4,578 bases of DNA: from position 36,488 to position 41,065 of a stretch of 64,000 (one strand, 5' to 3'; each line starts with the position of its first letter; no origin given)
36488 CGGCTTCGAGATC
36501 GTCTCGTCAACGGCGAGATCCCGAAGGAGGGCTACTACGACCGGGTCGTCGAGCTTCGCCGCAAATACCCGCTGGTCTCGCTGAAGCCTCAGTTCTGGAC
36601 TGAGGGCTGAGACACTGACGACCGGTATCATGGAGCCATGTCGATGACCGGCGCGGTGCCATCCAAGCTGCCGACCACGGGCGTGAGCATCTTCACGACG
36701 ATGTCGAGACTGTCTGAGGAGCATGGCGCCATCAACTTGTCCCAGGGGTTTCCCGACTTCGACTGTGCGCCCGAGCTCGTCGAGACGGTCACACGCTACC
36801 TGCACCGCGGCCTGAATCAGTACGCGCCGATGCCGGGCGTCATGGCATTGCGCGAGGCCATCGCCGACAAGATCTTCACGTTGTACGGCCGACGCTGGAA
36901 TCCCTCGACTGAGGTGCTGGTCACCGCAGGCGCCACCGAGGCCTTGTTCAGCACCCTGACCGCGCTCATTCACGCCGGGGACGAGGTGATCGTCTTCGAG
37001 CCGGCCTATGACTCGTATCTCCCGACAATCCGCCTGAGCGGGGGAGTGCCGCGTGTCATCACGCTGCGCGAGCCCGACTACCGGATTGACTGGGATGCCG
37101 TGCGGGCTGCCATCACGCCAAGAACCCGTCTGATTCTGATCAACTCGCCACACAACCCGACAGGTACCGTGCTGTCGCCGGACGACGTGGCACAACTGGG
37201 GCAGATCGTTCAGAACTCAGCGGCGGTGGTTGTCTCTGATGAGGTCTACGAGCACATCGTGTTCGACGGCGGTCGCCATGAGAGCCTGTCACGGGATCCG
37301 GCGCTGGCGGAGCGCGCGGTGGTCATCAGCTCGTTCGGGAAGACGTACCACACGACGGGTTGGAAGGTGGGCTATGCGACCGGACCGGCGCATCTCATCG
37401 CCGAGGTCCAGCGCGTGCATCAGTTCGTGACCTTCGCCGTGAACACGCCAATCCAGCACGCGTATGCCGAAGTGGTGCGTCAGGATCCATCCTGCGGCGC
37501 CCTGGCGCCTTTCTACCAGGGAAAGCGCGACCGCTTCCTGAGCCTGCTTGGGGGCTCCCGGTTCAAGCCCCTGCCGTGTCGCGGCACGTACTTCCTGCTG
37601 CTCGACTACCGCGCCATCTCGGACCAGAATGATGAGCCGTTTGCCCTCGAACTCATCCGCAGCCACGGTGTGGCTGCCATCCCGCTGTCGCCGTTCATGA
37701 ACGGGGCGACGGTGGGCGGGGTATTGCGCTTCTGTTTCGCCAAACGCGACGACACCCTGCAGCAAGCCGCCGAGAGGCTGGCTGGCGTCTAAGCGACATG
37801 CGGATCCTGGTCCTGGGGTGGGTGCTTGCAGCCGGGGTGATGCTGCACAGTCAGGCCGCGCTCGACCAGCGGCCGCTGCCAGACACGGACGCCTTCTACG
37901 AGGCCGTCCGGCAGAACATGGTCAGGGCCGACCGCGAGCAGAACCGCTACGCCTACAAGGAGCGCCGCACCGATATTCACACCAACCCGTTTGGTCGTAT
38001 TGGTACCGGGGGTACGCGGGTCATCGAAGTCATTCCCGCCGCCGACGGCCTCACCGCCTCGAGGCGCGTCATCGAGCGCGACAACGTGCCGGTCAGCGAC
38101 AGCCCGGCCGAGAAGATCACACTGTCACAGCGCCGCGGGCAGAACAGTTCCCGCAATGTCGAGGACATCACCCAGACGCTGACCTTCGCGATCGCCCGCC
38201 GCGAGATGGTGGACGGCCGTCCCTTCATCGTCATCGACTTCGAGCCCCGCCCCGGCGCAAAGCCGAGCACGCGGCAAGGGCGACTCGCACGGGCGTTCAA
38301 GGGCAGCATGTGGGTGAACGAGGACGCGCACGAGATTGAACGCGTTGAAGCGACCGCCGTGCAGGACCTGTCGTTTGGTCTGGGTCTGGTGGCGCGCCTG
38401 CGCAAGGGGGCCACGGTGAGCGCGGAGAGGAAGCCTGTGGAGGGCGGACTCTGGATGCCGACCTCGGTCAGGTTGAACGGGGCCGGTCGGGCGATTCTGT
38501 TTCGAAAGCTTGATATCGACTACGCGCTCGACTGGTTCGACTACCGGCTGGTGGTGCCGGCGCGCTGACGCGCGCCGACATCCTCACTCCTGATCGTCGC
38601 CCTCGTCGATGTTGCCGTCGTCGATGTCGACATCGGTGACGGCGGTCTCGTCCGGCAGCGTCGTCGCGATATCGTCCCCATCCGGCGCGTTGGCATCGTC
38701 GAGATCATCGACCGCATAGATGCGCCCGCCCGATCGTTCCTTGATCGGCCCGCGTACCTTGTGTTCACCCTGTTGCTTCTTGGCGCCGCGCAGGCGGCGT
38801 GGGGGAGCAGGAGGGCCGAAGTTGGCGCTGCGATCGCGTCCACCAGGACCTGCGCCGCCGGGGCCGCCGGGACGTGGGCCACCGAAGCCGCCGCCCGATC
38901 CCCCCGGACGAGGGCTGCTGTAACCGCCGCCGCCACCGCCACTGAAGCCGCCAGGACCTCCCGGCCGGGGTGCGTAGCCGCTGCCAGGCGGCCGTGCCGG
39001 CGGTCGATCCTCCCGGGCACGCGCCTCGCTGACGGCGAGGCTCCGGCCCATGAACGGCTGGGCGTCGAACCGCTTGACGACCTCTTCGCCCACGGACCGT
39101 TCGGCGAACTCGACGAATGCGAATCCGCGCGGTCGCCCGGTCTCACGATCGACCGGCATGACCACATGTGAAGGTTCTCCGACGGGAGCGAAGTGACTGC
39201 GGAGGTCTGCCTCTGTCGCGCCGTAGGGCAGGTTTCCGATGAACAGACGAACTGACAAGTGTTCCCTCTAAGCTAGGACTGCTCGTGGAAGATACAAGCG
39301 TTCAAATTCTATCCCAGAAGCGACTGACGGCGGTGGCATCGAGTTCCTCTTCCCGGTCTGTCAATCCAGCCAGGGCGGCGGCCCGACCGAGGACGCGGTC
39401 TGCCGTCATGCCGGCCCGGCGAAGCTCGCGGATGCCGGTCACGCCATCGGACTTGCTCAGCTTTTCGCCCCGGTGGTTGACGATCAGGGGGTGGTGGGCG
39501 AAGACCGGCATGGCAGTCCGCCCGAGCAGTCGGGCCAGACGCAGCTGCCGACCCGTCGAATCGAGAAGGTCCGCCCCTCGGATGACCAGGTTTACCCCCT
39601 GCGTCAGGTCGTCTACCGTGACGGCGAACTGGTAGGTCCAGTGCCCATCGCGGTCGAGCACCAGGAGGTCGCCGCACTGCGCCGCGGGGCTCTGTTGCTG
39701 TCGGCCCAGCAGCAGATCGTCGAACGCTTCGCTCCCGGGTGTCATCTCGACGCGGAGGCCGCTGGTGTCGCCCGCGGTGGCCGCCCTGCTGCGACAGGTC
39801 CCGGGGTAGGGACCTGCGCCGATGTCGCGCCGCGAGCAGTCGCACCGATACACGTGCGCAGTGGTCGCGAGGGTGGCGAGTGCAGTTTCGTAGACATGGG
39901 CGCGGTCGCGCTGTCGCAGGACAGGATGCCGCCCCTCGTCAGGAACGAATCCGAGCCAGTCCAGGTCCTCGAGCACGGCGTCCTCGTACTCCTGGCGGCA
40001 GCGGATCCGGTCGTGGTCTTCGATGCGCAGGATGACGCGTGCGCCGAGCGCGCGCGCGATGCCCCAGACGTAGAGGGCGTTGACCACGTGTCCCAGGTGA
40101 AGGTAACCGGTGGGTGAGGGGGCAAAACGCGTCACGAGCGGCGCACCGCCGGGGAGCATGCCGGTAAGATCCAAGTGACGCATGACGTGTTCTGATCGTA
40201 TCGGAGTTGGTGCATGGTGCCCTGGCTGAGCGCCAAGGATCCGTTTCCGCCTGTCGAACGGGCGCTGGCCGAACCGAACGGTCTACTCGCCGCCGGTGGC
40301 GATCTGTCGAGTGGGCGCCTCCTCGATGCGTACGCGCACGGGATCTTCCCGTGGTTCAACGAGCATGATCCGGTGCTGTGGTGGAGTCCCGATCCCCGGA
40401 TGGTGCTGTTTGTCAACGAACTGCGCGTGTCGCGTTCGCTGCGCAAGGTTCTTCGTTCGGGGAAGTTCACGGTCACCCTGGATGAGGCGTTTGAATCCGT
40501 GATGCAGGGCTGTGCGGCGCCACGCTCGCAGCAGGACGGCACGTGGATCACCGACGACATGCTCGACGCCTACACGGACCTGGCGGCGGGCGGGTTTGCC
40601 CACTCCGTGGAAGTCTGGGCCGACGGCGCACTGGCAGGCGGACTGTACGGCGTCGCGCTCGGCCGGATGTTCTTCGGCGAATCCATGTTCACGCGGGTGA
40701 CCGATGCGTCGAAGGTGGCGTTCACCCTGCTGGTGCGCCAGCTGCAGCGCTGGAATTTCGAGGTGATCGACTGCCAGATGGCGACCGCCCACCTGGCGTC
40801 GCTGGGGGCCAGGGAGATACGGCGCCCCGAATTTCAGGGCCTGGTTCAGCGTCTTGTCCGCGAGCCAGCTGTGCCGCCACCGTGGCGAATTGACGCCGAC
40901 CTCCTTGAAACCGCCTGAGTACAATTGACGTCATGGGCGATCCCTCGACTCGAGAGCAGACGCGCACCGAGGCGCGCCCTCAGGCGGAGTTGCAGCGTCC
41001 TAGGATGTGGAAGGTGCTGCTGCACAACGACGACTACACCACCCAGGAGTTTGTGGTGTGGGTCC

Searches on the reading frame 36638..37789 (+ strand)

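Call 22: search_protein_families(library=pfam, proteins=[window:36638-37789:+], max_evalue=0.00001)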
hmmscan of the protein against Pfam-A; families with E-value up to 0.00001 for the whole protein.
window:36638-37789:+ (384 aa): 4 families
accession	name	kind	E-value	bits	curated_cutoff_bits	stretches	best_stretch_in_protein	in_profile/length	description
PF00155.27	Aminotran_1_2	-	1.4e-59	202.5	19.7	1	32-381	4-361/361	Aminotransferase class I and II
PF00266.25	Aminotran_5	-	6.7e-09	35.6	21.5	1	90-203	61-177/371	Aminotransferase class-V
PF01041.23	DegT_DnrJ_EryC1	-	1.4e-08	34.8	19.8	1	92-168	41-118/360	DegT/DnrJ/EryC1/StrS aminotransferase family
PF01053.26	Cys_Met_Meta_PP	-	8.6e-08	31.6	27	1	92-203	69-175/381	Cys/Met metabolism PLP-dependent enzyme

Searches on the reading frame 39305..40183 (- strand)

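Call 22: search_protein_families(library=pfam, proteins=[window:39305-40183:-], max_evalue=0.00001)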
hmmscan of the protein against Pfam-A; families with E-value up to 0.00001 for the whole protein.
window:39305-40183:- (293 aa): 1 family
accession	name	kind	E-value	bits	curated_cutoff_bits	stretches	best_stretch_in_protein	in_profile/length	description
PF00749.27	tRNA-synt_1c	-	8.3e-40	137.1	23.4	2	16-118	2-101/314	tRNA synthetases class I (E and Q), catalytic domain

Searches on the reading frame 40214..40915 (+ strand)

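Call 22: search_protein_families(library=pfam, proteins=[window:40214-40915:+], max_evalue=0.00001)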
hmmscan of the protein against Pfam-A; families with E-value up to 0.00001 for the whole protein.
window:40214-40915:+ (234 aa): 1 family
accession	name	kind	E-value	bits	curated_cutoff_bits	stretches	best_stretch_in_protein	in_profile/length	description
PF03588.20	Leu_Phe_trans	-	1.4e-77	259.5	22.7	1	35-202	3-170/171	Leucyl/phenylalanyl-tRNA protein transferase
